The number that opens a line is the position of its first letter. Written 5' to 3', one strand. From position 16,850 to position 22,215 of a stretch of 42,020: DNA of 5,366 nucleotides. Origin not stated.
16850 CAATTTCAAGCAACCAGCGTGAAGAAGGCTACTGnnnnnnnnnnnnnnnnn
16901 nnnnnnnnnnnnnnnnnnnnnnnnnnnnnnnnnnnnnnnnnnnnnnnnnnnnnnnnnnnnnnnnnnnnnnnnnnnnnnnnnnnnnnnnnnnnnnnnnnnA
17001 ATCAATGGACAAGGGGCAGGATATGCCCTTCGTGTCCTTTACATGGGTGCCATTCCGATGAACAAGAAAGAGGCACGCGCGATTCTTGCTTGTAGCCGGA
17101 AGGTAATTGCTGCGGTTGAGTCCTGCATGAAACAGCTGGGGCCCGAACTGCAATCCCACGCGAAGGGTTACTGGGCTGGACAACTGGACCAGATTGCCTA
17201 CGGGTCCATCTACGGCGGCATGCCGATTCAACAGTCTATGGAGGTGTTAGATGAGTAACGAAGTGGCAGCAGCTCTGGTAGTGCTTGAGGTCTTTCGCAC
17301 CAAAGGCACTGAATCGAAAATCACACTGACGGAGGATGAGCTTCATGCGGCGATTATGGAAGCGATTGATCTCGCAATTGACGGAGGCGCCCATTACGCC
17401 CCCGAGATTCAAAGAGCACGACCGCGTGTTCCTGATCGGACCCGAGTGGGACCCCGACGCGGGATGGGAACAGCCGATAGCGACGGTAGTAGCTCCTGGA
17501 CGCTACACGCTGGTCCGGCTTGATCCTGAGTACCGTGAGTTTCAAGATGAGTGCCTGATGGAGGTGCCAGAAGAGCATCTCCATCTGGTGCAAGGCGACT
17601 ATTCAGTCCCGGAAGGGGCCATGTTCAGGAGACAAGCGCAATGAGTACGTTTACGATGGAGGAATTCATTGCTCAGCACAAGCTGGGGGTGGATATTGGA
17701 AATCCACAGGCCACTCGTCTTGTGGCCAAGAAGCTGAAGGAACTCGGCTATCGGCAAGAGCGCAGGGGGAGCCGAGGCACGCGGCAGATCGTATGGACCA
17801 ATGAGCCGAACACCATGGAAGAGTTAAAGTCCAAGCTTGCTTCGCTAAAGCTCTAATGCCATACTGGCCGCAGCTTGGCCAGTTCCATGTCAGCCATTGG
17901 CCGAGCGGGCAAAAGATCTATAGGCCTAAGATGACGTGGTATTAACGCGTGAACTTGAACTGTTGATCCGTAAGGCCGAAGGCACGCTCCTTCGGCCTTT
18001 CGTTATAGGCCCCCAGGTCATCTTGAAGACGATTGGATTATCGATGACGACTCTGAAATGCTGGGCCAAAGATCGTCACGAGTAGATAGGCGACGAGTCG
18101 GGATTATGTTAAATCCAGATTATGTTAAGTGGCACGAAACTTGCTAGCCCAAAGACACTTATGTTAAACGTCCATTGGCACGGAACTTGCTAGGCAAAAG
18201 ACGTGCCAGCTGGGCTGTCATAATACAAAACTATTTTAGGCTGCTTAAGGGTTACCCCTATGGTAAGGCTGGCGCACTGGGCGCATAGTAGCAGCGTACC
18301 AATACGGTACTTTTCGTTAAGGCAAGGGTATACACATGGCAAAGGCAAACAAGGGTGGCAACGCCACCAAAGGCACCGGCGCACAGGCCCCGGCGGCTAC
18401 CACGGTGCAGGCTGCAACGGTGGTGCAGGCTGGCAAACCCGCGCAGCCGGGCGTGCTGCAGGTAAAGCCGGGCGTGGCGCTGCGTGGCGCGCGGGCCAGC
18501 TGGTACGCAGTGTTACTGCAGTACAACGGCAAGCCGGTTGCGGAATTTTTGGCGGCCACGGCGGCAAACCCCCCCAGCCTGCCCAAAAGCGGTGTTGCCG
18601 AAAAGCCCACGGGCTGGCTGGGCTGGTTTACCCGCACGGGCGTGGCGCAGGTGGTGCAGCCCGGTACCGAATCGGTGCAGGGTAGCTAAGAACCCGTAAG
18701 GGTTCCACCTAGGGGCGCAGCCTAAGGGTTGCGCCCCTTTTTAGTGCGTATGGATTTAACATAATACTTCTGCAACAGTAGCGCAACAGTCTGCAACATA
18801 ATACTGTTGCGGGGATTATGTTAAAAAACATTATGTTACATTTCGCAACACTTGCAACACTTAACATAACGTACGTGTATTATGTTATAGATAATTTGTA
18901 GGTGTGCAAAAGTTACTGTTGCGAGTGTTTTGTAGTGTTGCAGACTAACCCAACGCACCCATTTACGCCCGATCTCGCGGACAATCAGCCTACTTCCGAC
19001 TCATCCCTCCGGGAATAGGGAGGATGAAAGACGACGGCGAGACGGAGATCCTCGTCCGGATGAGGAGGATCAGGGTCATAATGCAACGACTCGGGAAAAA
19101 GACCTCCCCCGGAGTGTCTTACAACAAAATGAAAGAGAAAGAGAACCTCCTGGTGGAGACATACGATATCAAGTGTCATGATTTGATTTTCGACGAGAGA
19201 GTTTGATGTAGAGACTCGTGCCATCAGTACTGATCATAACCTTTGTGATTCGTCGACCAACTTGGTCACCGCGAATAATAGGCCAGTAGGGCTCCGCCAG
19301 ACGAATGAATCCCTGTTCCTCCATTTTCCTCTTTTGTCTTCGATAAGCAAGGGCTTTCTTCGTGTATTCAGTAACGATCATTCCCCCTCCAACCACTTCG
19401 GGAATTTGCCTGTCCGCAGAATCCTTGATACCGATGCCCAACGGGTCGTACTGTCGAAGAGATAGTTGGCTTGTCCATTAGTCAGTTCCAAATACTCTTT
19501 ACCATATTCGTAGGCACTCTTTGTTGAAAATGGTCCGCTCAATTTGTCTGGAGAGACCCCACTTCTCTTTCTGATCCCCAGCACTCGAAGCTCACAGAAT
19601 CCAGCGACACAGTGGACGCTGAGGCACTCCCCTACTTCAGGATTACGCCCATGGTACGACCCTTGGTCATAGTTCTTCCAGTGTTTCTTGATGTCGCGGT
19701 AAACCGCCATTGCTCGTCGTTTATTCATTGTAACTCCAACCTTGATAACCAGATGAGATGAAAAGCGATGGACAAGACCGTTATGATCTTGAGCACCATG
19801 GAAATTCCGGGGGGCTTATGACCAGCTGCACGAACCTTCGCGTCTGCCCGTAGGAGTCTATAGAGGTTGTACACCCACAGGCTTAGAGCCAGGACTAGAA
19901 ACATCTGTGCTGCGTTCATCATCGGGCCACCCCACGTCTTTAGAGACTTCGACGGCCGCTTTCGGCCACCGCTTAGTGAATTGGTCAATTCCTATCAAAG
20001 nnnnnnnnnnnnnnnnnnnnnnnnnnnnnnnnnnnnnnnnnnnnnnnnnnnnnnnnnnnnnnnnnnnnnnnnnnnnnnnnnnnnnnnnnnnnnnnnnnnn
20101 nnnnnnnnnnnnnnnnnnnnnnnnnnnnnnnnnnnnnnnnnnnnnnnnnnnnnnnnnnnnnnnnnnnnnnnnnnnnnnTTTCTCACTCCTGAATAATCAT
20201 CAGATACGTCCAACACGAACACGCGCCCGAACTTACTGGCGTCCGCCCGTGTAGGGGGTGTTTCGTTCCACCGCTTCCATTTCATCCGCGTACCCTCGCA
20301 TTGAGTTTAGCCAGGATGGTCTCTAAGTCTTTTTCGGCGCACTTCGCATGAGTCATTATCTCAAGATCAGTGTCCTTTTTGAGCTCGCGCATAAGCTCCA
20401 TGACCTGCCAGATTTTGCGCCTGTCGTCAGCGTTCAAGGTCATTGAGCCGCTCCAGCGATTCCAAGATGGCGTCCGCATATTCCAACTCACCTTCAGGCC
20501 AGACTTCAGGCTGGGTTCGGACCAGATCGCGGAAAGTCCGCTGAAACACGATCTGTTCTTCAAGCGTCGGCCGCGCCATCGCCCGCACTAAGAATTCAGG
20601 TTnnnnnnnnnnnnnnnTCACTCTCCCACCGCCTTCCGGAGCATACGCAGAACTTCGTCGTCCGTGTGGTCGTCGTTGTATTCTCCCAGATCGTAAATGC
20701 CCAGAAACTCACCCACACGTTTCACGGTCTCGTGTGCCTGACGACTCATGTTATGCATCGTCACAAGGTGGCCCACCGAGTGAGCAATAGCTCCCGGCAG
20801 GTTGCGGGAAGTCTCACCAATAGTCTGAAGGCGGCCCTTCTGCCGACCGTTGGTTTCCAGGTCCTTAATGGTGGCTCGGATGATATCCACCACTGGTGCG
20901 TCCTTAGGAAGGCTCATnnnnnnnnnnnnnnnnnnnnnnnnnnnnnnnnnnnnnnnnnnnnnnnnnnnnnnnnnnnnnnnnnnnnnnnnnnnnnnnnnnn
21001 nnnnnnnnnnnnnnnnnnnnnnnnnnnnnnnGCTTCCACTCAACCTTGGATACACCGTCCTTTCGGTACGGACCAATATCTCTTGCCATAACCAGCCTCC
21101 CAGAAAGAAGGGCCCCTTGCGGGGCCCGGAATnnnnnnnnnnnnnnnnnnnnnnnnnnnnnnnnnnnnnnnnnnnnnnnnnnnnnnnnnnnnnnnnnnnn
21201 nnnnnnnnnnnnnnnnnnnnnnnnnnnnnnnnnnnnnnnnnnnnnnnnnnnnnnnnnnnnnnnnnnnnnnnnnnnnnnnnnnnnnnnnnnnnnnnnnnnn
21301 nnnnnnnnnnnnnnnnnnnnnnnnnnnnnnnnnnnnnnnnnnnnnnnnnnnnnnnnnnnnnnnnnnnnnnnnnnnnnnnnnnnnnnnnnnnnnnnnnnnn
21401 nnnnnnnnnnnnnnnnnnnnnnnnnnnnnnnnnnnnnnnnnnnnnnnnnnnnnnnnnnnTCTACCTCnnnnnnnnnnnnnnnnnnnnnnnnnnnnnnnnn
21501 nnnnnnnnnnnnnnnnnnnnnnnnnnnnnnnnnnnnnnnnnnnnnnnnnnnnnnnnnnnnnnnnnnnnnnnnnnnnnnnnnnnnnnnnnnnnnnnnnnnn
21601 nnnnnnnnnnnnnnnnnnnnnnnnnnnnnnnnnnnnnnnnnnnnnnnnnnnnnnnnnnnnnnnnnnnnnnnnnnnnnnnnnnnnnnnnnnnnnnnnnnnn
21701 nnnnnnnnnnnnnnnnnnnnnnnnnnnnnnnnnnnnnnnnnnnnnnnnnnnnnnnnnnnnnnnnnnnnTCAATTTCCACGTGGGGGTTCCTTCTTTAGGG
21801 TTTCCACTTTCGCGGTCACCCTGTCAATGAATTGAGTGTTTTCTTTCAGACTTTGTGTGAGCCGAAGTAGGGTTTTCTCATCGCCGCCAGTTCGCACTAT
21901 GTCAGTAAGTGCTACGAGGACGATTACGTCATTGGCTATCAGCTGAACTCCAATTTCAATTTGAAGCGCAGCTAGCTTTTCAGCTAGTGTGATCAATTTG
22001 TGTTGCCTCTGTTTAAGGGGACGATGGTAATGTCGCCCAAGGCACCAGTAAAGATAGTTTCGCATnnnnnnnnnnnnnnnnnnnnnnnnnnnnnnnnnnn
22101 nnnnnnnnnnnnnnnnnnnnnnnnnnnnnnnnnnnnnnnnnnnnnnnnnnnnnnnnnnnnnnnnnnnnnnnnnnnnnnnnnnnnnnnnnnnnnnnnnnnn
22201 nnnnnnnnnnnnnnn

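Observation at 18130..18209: Three sigma54-type (-24/-12) promoter elements within 80 bp of a phage genome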

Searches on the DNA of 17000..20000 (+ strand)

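Call 4: search_dna_similar(query=window:17000-20000:+, collection=phages, mode=near, max_rows=30)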
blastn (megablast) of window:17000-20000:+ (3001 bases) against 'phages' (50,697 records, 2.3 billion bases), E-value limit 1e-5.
No match.

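Call 10: search_dna_similar(query=window:17860-18700:+, collection=phages, mode=distant, max_rows=25, max_evalue=0.01)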
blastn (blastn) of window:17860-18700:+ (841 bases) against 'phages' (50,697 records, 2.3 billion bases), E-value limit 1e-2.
No match.

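Call 105: search_rna_families(source=window, start=17800, end=19100, threshold=evalue, max_evalue=1)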
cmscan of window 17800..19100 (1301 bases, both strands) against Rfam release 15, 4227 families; matches with E-value up to 1: 3.
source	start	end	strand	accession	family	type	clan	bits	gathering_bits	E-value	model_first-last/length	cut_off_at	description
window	18550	18636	-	RF01016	mir-584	Gene; miRNA;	-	20.7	80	0.33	1-97/97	no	mir-584 microRNA precursor family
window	18786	18895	+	RF03605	MIR4221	Gene; miRNA;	-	19.5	100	0.75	1-132/132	no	MIR4221 microRNA precursor family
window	18422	18472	-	RF03163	c4-a1b1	Gene; antisense;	CL00128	16.8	46.7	0.26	1-53/53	no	a1, b1 targets of C4 antisense RNA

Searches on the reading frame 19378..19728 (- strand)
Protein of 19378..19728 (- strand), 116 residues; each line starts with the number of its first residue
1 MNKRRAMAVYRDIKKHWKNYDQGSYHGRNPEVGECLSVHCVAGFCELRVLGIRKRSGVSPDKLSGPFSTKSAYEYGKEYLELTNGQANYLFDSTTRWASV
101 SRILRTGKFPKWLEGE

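Call 7: search_protein_families(library=phrogs, proteins=[window:19378-19728:-], max_evalue=0.01)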
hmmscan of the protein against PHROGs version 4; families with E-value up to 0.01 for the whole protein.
window:19378-19728:- (116 aa): 1 family
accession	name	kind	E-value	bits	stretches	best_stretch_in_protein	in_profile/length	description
phrog_889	-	unknown function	6.5e-05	23.6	1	1-104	15-138/162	-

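Call 38: search_protein_families(library=pfam, proteins=[window:19378-19728:-], max_evalue=0.05)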
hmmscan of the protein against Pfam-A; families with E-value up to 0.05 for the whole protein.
window:19378-19728:- (116 aa): 0 families

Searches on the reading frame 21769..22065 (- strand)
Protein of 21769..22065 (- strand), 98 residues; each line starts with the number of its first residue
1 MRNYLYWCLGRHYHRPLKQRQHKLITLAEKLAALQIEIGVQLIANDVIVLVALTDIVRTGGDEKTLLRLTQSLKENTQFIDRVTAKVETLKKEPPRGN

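Call 7: search_protein_families(library=phrogs, proteins=[window:21769-22065:-], max_evalue=0.01)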
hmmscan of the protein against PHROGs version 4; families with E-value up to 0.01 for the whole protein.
window:21769-22065:- (98 aa): 0 families

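Call 38: search_protein_families(library=pfam, proteins=[window:21769-22065:-], max_evalue=0.05)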
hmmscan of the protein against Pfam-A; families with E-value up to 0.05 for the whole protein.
window:21769-22065:- (98 aa): 1 family
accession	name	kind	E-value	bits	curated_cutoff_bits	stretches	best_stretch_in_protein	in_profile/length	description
PF12262.14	Lipase_bact_N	-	0.019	14.8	22.3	1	36-92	94-151/236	Bacterial virulence factor lipase N-terminal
